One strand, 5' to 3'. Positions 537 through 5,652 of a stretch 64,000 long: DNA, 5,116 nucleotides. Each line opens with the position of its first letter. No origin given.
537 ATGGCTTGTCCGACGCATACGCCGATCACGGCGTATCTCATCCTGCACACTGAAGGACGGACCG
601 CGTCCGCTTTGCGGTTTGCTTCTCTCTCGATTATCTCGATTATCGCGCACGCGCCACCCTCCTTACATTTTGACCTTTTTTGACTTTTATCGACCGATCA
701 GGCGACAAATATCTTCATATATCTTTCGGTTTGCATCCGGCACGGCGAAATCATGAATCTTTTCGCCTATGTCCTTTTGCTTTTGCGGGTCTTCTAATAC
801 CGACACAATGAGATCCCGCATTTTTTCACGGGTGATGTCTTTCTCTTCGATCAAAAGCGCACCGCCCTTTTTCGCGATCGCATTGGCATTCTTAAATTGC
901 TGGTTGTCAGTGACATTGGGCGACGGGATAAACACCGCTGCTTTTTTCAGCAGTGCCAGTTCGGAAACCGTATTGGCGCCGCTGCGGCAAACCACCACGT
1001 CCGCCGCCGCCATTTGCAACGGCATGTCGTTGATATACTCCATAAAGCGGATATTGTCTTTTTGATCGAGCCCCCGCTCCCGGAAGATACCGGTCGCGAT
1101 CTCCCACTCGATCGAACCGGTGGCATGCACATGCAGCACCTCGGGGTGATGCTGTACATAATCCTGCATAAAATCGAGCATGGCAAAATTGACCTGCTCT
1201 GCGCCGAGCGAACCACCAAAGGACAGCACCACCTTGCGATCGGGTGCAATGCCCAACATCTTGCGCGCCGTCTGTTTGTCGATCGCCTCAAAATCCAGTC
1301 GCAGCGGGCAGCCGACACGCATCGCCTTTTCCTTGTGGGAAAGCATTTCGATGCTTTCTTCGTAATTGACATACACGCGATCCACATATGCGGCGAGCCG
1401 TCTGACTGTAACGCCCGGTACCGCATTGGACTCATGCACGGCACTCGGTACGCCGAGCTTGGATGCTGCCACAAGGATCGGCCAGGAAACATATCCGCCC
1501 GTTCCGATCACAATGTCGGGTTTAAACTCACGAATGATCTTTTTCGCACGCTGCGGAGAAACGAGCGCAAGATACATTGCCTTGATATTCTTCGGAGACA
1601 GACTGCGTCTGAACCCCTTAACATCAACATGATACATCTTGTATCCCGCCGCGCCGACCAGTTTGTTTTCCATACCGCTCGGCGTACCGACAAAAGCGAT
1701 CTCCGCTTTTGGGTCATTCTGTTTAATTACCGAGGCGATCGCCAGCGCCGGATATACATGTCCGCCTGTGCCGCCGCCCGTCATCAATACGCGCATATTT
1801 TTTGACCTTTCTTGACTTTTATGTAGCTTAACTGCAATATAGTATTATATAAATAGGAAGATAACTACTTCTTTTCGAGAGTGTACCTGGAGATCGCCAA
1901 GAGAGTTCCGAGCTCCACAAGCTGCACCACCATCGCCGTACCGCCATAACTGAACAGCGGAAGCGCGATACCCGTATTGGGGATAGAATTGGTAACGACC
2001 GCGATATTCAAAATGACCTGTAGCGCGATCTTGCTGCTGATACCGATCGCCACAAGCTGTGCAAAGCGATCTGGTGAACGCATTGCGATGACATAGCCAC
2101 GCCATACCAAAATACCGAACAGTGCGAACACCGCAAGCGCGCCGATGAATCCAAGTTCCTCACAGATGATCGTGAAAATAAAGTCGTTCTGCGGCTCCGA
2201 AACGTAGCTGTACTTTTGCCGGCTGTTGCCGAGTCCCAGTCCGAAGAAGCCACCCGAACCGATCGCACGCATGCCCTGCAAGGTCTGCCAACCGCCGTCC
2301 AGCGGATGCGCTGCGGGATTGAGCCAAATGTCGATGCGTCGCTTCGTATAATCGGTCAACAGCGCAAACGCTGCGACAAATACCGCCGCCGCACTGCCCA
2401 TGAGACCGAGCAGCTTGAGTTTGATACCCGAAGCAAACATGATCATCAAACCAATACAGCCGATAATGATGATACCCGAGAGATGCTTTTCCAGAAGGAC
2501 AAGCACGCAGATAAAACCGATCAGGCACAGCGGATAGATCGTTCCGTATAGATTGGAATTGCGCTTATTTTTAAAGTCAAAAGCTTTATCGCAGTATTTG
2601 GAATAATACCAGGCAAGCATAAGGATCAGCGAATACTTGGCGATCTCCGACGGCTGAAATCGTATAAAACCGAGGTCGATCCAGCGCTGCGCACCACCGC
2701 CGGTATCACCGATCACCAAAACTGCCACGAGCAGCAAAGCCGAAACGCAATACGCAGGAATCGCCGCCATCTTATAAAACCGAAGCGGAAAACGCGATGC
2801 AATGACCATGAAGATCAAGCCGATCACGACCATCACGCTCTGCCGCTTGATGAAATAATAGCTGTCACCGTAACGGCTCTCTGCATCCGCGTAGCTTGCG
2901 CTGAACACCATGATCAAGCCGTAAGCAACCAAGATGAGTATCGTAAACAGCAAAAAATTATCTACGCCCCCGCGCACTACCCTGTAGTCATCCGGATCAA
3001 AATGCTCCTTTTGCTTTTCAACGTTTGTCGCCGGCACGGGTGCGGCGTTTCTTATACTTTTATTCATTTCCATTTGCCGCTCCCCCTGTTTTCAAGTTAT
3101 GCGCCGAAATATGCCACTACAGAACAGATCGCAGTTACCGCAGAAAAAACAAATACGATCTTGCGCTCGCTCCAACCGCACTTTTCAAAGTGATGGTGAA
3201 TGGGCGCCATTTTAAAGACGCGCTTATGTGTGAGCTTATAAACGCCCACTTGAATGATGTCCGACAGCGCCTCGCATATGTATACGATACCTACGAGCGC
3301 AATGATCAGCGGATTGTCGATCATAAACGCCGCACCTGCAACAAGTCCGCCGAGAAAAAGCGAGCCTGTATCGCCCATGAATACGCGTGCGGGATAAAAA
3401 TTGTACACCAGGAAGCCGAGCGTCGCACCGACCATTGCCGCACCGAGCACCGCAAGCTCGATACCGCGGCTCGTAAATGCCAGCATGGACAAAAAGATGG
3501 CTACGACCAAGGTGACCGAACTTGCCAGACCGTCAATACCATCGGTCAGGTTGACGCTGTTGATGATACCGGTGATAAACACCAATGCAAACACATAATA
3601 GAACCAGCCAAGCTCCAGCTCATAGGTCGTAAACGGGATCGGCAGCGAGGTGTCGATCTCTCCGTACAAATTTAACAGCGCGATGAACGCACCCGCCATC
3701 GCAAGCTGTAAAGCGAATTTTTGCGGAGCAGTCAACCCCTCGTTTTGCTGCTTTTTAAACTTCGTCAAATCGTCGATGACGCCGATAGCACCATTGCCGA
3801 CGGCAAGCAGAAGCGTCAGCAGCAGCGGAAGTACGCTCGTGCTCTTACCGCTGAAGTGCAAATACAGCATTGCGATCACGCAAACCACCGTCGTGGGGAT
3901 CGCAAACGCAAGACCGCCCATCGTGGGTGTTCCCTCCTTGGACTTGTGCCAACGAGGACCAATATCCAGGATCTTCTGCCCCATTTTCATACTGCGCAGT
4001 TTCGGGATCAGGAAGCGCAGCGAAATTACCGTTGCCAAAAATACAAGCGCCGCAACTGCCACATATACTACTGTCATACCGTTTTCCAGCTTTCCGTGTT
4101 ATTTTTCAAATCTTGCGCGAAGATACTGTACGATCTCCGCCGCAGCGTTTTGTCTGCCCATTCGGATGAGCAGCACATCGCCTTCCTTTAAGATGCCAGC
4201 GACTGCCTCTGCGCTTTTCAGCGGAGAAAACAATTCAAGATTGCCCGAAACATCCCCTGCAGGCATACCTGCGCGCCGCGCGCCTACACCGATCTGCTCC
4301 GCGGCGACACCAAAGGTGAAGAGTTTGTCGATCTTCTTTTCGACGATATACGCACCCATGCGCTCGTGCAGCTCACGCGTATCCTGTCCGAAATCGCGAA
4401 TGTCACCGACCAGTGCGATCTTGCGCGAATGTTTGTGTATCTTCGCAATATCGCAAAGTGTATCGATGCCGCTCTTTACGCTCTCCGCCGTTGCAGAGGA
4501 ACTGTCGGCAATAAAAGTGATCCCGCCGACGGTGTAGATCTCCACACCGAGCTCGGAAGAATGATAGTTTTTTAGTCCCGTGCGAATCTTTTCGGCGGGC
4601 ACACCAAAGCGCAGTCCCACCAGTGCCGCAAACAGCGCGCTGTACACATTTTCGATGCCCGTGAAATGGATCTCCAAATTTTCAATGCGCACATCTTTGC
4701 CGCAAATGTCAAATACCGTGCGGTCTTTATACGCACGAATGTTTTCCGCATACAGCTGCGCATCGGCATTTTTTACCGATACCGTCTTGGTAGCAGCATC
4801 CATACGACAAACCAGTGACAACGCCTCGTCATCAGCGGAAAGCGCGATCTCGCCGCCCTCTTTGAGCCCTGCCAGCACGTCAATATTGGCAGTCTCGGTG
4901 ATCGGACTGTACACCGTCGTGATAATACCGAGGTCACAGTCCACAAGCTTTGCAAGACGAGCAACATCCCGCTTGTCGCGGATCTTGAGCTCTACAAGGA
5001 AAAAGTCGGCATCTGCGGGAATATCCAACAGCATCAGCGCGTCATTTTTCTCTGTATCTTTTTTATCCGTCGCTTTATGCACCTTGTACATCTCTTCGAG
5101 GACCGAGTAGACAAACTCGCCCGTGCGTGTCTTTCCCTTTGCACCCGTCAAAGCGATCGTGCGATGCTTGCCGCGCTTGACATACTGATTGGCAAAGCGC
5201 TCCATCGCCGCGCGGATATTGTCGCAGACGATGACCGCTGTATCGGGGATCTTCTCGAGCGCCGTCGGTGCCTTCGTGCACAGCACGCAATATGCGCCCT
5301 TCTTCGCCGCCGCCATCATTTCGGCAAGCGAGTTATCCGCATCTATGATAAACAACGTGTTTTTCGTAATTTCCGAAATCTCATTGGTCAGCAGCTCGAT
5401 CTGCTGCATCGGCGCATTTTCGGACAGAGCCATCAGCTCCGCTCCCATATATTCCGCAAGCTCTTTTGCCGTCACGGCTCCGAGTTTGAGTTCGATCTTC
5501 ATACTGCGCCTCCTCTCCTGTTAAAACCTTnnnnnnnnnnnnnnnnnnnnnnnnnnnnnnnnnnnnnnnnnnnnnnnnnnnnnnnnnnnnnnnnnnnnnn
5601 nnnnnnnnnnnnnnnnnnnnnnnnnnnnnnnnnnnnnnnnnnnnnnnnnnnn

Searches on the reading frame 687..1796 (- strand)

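Call 20: search_protein_families(library=pfam, proteins=[window:687-1796:-], max_evalue=0.001)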
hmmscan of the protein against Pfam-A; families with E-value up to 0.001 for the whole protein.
window:687-1796:- (369 aa): 3 families
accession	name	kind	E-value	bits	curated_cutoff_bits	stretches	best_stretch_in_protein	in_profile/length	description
PF03033.26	Glyco_transf_28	-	4.7e-37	127.6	26.2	1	3-143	1-139/139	Glycosyltransferase family 28 N-terminal domain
PF04101.22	Glyco_tran_28_C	-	1.3e-29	103.8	22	1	190-346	2-153/166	Glycosyltransferase family 28 C-terminal domain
PF13579.12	Glyco_trans_4_4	-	0.0005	20.9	29.7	0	75-135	54-117/158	Glycosyl transferase 4-like domain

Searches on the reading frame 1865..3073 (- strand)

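Call 20: search_protein_families(library=pfam, proteins=[window:1865-3073:-], max_evalue=0.001)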
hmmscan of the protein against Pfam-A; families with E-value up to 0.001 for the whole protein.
window:1865-3073:- (402 aa): 1 family
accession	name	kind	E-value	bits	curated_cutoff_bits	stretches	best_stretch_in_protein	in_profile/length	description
PF01098.24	FTSW_RODA_SPOVE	-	2.4e-102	343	26.4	1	41-398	3-354/356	Cell cycle protein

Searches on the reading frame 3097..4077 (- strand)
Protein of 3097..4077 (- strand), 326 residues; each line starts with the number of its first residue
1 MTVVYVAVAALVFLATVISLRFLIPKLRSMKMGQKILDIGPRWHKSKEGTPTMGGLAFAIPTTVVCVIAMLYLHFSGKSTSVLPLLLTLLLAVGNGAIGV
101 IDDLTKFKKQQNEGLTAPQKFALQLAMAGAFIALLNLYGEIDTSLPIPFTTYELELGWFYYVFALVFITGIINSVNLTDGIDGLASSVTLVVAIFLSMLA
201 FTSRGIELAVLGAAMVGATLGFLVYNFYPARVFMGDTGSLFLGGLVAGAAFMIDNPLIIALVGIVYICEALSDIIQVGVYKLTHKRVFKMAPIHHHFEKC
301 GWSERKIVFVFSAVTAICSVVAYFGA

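Call 20: search_protein_families(library=pfam, proteins=[window:3097-4077:-], max_evalue=0.001)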
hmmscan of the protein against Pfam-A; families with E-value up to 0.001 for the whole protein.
window:3097-4077:- (326 aa): 2 families
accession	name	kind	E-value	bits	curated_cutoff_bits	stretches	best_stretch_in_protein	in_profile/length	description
PF00953.26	Glycos_transf_4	-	4.8e-39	134.4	27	1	87-252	3-158/160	Glycosyl transferase family 4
PF10555.14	MraY_sig1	-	5.3e-05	22.9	20.1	1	47-58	1-12/13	Phospho-N-acetylmuramoyl-pentapeptide-transferase signature 1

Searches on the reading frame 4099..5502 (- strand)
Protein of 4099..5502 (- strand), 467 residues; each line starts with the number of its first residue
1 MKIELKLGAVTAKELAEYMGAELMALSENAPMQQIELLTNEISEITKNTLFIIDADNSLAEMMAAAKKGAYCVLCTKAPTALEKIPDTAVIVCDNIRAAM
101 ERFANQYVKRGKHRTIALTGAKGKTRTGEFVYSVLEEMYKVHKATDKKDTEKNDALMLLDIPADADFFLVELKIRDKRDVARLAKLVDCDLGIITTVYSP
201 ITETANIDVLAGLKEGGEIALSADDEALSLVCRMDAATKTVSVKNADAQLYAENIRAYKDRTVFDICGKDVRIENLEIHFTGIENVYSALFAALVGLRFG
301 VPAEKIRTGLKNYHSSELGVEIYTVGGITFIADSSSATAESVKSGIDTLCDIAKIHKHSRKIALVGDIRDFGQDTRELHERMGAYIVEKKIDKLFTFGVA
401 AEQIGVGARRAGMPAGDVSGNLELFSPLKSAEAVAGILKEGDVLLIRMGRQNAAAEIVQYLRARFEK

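Call 20: search_protein_families(library=pfam, proteins=[window:4099-5502:-], max_evalue=0.001)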
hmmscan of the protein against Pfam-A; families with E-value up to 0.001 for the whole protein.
window:4099-5502:- (467 aa): 2 families
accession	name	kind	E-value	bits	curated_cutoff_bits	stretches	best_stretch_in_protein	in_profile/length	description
PF08245.18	Mur_ligase_M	-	2.5e-12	47.6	24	1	119-197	2-88/200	Mur ligase middle domain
PF02875.26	Mur_ligase_C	-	4.2e-11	44.2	28.4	1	324-446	8-123/127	Mur ligase, glutamate ligase domain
